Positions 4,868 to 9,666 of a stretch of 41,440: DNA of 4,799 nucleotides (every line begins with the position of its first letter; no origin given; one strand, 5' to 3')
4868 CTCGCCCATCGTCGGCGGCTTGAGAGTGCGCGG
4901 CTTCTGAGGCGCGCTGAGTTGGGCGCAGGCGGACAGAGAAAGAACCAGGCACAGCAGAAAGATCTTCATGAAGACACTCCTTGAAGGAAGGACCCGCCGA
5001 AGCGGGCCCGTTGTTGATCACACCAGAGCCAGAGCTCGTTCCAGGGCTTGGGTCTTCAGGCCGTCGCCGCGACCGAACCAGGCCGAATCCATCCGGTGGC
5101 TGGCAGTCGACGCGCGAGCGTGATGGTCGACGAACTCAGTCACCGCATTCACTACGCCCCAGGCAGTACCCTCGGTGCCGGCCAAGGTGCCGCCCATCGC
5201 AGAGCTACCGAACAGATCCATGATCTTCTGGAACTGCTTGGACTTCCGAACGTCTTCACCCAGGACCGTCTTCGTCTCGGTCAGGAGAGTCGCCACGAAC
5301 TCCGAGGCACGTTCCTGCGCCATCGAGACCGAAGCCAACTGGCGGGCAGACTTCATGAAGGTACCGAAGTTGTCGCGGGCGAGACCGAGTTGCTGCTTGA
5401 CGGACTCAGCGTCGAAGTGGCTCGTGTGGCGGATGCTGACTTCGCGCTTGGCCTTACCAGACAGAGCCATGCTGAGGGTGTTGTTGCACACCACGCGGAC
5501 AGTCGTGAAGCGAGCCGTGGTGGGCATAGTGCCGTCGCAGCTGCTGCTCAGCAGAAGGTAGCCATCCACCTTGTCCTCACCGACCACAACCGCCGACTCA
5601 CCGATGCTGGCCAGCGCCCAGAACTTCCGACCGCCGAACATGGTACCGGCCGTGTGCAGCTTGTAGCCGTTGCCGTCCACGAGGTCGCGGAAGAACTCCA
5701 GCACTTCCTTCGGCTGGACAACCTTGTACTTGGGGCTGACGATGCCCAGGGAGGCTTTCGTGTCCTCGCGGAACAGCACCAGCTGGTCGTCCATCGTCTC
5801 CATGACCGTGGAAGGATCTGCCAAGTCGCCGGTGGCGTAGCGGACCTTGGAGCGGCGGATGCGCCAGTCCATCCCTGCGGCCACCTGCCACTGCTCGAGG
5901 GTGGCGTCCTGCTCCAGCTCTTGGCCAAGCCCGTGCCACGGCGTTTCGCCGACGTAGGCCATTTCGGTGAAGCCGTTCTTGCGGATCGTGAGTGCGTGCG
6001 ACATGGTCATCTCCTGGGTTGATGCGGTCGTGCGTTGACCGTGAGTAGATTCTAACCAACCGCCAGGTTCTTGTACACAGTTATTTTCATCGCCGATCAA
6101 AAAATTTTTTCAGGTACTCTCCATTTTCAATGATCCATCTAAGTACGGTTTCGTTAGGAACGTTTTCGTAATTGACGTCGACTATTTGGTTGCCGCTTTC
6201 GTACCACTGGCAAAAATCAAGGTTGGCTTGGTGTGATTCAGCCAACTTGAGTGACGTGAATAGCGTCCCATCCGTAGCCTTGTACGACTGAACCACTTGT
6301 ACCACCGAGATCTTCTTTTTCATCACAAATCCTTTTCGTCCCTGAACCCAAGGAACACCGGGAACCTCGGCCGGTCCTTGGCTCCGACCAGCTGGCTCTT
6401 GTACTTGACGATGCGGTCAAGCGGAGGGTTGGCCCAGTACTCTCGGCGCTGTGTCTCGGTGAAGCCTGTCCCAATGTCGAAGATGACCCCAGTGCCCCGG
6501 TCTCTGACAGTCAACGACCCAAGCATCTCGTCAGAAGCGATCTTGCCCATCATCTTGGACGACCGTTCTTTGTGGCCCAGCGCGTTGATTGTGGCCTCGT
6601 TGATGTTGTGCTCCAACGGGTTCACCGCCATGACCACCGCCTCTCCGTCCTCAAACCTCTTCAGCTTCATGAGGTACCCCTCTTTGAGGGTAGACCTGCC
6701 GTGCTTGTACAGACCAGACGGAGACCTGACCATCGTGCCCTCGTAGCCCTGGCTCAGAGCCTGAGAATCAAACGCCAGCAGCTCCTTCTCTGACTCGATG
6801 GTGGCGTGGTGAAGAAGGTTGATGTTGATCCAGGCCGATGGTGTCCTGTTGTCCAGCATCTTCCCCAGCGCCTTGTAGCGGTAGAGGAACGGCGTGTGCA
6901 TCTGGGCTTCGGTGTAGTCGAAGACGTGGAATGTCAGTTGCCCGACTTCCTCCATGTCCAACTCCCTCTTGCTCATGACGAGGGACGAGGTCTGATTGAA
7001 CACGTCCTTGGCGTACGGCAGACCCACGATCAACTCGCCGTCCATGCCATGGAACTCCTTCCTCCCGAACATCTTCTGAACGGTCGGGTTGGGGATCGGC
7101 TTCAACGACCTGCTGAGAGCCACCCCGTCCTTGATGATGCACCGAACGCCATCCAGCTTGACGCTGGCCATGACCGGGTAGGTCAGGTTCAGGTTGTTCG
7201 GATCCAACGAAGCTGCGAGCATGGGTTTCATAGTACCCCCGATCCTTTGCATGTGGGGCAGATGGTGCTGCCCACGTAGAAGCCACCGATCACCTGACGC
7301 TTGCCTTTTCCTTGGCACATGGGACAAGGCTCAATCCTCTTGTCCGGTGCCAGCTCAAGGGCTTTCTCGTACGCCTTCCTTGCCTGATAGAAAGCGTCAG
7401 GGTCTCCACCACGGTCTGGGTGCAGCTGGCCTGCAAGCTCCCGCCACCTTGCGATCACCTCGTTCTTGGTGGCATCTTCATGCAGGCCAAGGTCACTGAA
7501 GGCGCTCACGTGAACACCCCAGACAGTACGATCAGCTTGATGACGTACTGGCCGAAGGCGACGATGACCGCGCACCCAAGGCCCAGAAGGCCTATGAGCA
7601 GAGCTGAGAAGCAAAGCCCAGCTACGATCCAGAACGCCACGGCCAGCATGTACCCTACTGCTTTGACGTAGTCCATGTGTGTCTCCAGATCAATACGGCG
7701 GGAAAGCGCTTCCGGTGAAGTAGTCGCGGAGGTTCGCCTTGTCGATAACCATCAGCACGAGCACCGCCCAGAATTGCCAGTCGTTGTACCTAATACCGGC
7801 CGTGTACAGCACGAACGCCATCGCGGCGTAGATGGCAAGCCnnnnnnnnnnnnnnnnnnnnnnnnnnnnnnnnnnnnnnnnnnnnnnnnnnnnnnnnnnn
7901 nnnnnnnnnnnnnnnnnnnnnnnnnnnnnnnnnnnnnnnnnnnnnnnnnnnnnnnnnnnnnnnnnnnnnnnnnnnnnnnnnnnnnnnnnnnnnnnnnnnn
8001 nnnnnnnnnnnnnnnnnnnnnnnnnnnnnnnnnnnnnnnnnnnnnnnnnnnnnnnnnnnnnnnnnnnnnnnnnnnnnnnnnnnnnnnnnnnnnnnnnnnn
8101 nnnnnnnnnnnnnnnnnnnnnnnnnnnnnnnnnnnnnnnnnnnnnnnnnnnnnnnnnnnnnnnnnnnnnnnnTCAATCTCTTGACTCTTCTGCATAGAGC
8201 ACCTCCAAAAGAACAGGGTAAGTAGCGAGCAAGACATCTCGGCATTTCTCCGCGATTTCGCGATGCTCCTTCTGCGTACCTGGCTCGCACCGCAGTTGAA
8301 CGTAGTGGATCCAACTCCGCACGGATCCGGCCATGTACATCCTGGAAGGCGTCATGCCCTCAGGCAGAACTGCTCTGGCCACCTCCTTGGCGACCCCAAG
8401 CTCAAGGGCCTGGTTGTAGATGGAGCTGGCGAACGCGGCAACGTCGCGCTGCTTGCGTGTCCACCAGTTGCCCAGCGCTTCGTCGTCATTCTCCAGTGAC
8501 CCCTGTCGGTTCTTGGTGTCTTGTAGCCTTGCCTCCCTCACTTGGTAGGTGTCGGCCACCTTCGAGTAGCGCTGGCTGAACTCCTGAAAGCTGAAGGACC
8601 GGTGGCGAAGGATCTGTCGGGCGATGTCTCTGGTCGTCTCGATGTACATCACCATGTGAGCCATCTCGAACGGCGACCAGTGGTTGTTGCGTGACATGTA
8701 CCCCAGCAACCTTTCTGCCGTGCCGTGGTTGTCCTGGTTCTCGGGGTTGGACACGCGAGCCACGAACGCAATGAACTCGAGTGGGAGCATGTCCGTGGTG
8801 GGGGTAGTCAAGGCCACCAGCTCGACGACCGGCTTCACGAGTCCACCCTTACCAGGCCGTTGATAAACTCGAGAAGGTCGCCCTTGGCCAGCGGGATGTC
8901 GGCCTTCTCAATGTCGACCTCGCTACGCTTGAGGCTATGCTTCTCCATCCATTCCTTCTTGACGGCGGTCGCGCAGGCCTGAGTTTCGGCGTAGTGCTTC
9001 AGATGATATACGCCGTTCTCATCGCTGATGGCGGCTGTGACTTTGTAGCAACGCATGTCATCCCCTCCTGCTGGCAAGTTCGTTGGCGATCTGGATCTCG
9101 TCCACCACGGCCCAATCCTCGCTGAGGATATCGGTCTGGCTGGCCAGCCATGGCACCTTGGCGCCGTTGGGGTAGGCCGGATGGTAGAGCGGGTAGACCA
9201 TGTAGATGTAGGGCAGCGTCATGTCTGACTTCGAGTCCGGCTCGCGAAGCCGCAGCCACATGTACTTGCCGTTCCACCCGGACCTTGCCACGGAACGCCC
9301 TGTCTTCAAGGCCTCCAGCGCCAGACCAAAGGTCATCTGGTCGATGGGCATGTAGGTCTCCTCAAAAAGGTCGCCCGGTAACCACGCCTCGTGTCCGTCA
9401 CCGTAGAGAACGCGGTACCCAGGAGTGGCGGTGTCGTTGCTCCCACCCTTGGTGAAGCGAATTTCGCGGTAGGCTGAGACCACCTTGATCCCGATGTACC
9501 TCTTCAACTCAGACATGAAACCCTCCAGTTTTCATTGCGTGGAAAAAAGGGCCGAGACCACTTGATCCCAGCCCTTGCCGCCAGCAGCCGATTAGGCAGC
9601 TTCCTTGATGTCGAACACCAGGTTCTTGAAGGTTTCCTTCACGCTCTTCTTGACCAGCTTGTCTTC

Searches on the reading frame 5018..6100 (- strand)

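Call 49: search_protein_families(library=phrogs, proteins=[window:5018-6100:-], max_evalue=0.00001)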
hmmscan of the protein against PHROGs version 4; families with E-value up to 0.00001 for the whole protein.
window:5018-6100:- (360 aa): 1 family
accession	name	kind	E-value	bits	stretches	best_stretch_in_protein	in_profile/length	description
phrog_1221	-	unknown function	4.6e-72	244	1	24-341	7-329/355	-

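Call 76: search_protein_families(library=pfam, proteins=[window:5018-6100:-], max_evalue=0.01)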
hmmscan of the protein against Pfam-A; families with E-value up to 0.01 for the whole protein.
window:5018-6100:- (360 aa): 1 family
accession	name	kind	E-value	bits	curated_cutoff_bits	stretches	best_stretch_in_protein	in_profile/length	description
PF06067.16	DUF932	-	6.3e-62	209.8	23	1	118-341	2-227/227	Domain of unknown function (DUF932)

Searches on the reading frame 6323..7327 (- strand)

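Call 49: search_protein_families(library=phrogs, proteins=[window:6323-7327:-], max_evalue=0.00001)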
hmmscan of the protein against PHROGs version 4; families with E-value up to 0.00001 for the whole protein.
window:6323-7327:- (334 aa): 1 family
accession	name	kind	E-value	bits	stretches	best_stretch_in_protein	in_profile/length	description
phrog_114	-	DNA, RNA and nucleotide metabolism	6.3e-67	227.5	1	32-333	220-502/634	ATP-dependent DNA ligase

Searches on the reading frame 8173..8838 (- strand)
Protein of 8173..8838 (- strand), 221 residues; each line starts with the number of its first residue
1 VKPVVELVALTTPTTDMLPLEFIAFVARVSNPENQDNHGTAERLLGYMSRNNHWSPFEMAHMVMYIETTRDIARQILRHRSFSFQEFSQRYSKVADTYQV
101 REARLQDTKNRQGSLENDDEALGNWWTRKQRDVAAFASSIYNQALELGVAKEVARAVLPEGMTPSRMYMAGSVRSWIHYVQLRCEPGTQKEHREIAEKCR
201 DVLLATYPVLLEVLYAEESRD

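Call 49: search_protein_families(library=phrogs, proteins=[window:8173-8838:-], max_evalue=0.00001)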
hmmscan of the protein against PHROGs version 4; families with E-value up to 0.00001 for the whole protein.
window:8173-8838:- (221 aa): 3 families
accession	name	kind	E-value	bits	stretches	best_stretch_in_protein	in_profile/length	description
phrog_85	-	DNA, RNA and nucleotide metabolism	3.5e-68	231.9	1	1-215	371-584/866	thymidylate synthase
phrog_10644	-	DNA, RNA and nucleotide metabolism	5.7e-45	154.3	1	62-213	1-153/160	thymidylate synthase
phrog_22708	-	DNA, RNA and nucleotide metabolism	3.9e-12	47.1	1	9-94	32-126/242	thymidylate synthase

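Call 58: search_protein_families(library=ncbifam, proteins=[window:8173-8838:-], max_evalue=0.01)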
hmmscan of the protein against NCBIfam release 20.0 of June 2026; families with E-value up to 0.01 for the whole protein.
window:8173-8838:- (221 aa): 1 family
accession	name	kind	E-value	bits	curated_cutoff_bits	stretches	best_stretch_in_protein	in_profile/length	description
TIGR02170.1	thyX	equivalog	1.3e-43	149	87.9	1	18-212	13-209/211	FAD-dependent thymidylate synthase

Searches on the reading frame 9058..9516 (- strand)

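Call 49: search_protein_families(library=phrogs, proteins=[window:9058-9516:-], max_evalue=0.00001)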
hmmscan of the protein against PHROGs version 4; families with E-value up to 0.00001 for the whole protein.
window:9058-9516:- (152 aa): 4 families
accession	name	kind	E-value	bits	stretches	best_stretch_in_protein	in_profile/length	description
phrog_872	-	unknown function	1.3e-29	104.4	1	3-139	12-172/172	-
phrog_1048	-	unknown function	1.9e-21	78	1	58-142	107-198/211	-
phrog_32732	-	unknown function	1.7e-08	35.3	1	4-62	27-93/159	-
phrog_9467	-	unknown function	9.7e-08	32.9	1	5-61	2-67/155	-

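Call 76: search_protein_families(library=pfam, proteins=[window:9058-9516:-], max_evalue=0.01)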
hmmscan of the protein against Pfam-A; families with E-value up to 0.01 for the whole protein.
window:9058-9516:- (152 aa): 1 family
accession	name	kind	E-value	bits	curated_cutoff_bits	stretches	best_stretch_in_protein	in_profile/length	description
PF11195.14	Tad2-like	-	5.4e-21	75.4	25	1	61-138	1-73/73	Thoeris anti-defense 2-like domain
